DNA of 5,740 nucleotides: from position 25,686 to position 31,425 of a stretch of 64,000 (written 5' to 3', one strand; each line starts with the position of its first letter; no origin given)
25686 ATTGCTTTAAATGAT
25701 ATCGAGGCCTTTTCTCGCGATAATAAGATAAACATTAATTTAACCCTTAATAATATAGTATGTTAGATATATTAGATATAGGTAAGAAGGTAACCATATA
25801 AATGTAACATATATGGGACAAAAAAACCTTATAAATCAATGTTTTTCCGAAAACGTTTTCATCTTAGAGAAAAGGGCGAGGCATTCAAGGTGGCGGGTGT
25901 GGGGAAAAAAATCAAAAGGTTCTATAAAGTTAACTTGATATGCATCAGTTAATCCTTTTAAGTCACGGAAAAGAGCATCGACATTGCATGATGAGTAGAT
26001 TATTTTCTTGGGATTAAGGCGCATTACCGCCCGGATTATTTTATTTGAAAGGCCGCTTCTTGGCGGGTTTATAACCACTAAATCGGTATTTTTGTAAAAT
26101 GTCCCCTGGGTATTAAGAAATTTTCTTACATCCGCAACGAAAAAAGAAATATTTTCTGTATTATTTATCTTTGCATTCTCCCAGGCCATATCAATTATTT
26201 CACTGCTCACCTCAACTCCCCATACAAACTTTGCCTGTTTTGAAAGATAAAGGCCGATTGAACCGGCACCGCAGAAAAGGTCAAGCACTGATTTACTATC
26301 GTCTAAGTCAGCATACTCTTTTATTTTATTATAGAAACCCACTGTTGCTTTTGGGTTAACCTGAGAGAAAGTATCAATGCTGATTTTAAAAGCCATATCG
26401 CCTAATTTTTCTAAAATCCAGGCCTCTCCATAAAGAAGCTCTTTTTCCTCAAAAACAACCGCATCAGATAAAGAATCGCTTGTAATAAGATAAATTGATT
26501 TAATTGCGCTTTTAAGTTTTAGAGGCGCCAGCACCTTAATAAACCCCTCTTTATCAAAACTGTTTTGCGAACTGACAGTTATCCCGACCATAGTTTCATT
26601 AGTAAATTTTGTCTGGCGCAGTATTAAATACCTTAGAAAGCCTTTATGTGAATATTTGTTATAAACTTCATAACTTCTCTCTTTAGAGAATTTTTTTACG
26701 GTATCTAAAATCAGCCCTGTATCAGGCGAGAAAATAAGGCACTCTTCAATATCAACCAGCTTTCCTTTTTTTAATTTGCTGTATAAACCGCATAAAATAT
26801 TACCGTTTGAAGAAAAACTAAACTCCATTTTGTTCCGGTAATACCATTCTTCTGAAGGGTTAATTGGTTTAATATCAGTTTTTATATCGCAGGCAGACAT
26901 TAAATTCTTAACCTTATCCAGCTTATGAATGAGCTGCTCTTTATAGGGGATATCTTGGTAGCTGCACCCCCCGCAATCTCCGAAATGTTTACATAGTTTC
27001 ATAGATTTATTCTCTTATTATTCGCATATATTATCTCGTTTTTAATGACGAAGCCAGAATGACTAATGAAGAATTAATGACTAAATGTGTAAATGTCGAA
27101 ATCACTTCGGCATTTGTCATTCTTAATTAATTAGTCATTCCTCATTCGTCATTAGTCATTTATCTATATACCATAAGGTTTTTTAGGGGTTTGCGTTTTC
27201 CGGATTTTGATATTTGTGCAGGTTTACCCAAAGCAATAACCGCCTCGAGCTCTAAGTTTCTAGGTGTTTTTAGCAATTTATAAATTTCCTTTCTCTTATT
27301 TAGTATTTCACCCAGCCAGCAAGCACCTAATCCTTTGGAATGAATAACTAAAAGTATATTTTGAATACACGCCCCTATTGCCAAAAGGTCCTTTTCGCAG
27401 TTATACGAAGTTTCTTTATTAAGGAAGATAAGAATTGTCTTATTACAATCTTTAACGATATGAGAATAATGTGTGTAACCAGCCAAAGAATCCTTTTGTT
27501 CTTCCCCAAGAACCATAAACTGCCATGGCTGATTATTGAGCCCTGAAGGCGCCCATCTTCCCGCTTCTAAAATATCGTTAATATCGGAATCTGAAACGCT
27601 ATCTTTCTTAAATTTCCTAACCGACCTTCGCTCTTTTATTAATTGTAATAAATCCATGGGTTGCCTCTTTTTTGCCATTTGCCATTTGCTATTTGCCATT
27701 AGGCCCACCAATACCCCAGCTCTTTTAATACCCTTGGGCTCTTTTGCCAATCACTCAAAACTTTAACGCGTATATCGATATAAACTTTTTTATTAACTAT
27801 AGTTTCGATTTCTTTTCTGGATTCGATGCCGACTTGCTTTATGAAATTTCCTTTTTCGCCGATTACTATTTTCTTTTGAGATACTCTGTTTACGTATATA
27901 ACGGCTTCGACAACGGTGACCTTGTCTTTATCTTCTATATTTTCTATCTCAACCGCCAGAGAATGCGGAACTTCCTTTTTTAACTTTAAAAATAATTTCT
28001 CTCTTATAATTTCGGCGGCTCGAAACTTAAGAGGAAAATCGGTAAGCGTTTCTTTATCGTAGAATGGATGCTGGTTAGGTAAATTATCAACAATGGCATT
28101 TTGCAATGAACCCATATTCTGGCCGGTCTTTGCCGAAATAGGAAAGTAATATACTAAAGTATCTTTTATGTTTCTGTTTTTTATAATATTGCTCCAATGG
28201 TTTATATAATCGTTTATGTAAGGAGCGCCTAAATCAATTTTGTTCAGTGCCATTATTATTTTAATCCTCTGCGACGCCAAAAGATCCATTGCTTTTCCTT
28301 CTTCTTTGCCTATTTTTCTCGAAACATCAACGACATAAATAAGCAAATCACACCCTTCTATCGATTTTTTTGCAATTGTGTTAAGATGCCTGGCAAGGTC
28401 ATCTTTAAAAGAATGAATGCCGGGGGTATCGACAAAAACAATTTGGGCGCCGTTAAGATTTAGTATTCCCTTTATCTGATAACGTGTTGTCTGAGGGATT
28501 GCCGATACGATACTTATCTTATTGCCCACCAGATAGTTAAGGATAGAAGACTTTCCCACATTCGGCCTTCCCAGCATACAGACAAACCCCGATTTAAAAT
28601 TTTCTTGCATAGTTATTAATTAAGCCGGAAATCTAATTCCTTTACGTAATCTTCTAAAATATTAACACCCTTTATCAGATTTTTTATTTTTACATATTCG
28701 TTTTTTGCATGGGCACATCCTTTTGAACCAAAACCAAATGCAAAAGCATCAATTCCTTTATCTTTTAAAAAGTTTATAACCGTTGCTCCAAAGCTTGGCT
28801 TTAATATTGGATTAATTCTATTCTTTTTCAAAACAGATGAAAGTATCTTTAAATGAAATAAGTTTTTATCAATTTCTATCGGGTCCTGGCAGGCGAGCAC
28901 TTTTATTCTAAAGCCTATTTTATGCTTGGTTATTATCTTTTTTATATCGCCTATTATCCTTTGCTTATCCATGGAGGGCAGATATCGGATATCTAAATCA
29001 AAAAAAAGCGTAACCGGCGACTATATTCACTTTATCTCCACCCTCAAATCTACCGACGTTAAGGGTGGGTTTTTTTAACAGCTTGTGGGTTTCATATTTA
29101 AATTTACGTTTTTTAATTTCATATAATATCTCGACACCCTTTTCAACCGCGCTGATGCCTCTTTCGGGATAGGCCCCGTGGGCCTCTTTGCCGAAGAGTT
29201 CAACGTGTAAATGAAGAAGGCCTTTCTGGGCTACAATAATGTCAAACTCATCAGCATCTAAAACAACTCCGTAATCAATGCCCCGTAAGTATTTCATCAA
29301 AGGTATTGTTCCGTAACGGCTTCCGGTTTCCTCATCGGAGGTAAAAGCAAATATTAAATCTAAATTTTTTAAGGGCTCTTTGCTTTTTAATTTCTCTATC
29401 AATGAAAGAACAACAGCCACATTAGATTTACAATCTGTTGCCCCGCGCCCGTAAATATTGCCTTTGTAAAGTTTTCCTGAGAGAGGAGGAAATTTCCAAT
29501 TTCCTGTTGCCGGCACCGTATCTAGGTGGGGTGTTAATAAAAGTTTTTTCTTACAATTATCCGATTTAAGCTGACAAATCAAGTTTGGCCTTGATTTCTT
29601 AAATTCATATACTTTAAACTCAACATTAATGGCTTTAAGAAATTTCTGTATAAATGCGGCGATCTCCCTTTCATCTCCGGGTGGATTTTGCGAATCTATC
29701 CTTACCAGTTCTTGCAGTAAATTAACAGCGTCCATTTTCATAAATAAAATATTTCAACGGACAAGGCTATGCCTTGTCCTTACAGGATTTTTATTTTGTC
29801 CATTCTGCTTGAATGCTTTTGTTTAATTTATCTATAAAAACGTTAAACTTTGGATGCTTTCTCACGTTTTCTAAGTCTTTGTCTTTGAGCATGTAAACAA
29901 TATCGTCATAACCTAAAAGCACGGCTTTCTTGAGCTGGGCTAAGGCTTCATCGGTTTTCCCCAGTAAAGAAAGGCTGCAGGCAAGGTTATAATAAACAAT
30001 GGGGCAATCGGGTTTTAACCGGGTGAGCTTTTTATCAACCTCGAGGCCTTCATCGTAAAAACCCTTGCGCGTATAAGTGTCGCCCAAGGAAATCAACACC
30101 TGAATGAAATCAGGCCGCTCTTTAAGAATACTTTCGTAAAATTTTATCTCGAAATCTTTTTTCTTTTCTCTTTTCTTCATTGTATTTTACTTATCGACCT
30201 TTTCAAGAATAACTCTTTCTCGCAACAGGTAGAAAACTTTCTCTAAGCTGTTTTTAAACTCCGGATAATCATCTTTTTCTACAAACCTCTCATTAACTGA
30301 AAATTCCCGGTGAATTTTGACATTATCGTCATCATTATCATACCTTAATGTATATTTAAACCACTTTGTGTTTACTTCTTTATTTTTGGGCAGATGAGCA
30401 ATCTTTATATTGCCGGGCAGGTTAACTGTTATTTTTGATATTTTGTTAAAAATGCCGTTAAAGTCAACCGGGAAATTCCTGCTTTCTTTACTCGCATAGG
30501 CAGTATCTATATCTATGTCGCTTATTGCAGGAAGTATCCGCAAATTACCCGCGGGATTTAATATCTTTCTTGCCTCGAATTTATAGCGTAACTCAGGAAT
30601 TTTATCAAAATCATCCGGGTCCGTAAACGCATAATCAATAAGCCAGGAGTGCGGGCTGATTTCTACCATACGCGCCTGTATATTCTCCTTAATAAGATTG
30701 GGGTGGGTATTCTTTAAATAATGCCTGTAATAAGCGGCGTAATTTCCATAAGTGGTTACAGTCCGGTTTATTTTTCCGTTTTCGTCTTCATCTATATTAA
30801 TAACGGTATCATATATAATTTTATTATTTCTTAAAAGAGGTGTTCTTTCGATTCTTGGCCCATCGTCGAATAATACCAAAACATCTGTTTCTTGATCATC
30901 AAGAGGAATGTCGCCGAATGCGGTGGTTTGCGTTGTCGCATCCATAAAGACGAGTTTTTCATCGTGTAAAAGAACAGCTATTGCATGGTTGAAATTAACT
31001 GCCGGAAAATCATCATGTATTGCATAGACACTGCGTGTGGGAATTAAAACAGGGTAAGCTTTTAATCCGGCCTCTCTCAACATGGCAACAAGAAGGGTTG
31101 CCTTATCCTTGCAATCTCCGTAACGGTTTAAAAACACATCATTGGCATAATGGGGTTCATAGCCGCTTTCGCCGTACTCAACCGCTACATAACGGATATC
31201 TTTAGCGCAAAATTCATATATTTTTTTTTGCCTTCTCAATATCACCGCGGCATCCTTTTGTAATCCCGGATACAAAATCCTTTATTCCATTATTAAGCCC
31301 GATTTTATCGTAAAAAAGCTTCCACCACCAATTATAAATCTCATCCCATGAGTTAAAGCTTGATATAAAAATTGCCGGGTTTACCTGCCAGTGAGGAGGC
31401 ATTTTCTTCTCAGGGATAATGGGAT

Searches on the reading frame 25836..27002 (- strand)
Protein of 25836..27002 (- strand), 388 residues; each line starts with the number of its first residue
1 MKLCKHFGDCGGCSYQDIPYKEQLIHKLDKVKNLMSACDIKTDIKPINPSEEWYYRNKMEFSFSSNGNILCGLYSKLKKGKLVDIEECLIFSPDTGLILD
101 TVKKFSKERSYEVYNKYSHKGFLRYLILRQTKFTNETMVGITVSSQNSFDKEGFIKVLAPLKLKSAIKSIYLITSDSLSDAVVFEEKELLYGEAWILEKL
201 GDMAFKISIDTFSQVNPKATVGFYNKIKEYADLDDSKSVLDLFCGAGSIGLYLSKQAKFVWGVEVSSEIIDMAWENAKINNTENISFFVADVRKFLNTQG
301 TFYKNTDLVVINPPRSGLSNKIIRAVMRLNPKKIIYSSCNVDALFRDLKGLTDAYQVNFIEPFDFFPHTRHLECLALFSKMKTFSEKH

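Call 8: search_protein_families(library=pfam, proteins=[window:25836-27002:-], max_evalue=0.001)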
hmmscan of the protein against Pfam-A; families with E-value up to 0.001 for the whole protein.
window:25836-27002:- (388 aa): 8 families
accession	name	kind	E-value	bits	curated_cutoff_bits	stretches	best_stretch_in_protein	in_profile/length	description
PF05958.17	tRNA_U5-meth_tr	-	9.5e-23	81.2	23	1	20-380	2-356/357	tRNA (Uracil-5-)-methyltransferase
PF13847.12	Methyltransf_31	-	1.7e-10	41.2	27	1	234-345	2-119/145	Methyltransferase domain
PF03602.21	Cons_hypoth95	-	7e-09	36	24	1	225-341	34-154/182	Conserved hypothetical protein 95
PF09445.16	Methyltransf_15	-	1.6e-08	34.8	22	1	237-319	2-85/165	RNA cap guanine-N2 methyltransferase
PF05175.20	MTS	-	2e-08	34.5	23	1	235-314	31-107/170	Methyltransferase small domain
PF13649.12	Methyltransf_25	-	1.1e-07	32.9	27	1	239-302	1-65/97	Methyltransferase domain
PF02475.24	TRM5-TYW2_MTfase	-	3.3e-05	24.3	28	1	234-314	35-113/164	TRM5/TYW2 methyltransferase domain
PF02086.21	MethyltransfD12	-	0.00015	22.1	22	1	225-314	10-93/253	D12 class N6 adenine-specific DNA methyltransferase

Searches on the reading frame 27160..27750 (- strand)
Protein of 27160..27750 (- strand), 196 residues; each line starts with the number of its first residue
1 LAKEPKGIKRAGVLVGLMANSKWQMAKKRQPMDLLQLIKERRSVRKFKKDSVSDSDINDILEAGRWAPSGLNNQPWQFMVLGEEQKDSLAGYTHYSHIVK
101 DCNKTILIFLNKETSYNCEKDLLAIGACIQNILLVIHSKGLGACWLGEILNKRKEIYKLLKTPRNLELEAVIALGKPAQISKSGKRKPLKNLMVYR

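Call 8: search_protein_families(library=pfam, proteins=[window:27160-27750:-], max_evalue=0.001)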
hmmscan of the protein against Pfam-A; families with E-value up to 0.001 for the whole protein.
window:27160-27750:- (196 aa): 2 families
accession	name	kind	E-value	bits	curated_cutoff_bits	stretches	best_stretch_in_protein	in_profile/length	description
PF00881.29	Nitroreductase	-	2.5e-27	96.5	23.5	2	38-92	1-56/167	Nitroreductase family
PF14512.11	TM1586_NiRdase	-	2.7e-18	66.8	27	2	99-195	63-151/215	Putative TM nitroreductase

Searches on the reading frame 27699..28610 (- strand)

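Call 8: search_protein_families(library=pfam, proteins=[window:27699-28610:-], max_evalue=0.001)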
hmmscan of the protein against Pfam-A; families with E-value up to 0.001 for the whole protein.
window:27699-28610:- (303 aa): 7 families
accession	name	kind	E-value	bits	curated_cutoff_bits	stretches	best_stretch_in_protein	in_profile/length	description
PF01926.29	MMR_HSR1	-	3.6e-25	88.7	21.9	1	10-124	2-113/113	50S ribosome-binding GTPase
PF07650.23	KH_2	-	1.2e-15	57.6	22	1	213-289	1-78/78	KH domain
PF00009.33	GTP_EFTU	-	1.3e-12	48.1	26.5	1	52-178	66-187/188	Elongation factor Tu GTP binding domain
PF02421.24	FeoB_N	-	9.5e-12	45.1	27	1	10-127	3-117/156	Ferrous iron transport protein B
PF00350.29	Dynamin_N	-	1.1e-10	42.2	27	1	49-110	95-153/168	Dynamin family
PF04548.22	AIG1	-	5e-09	36.2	27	1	11-112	4-108/212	AIG1 family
PF03193.22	RsgA_GTPase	-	8.4e-08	32.7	30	1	2-68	101-171/174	RsgA GTPase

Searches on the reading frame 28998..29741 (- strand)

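Call 8: search_protein_families(library=pfam, proteins=[window:28998-29741:-], max_evalue=0.001)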
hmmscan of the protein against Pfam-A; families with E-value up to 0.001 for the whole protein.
window:28998-29741:- (247 aa): 3 families
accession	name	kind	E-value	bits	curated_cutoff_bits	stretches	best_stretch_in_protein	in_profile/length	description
PF01546.33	Peptidase_M20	-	1e-16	61.9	24.6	1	69-177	2-104/206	Peptidase family M20/M25/M40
PF07687.19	M20_dimer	-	5.3e-15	55.7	21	1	170-246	1-75/107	Peptidase dimerisation domain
PF04389.22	Peptidase_M28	-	1.7e-09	38.2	21.3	1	53-140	1-69/193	Peptidase family M28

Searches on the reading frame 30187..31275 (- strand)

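Call 8: search_protein_families(library=pfam, proteins=[window:30187-31275:-], max_evalue=0.001)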
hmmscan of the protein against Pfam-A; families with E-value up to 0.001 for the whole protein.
window:30187-31275:- (362 aa): 2 families
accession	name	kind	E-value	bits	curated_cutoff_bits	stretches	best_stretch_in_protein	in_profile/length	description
PF01841.26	Transglut_core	-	4.6e-08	33.7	23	1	14-77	16-76/108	Transglutaminase-like superfamily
PF12970.12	DUF3858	-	1.9e-06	28.4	27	1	279-343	38-102/116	Domain of Unknown Function with PDB structure (DUF3858)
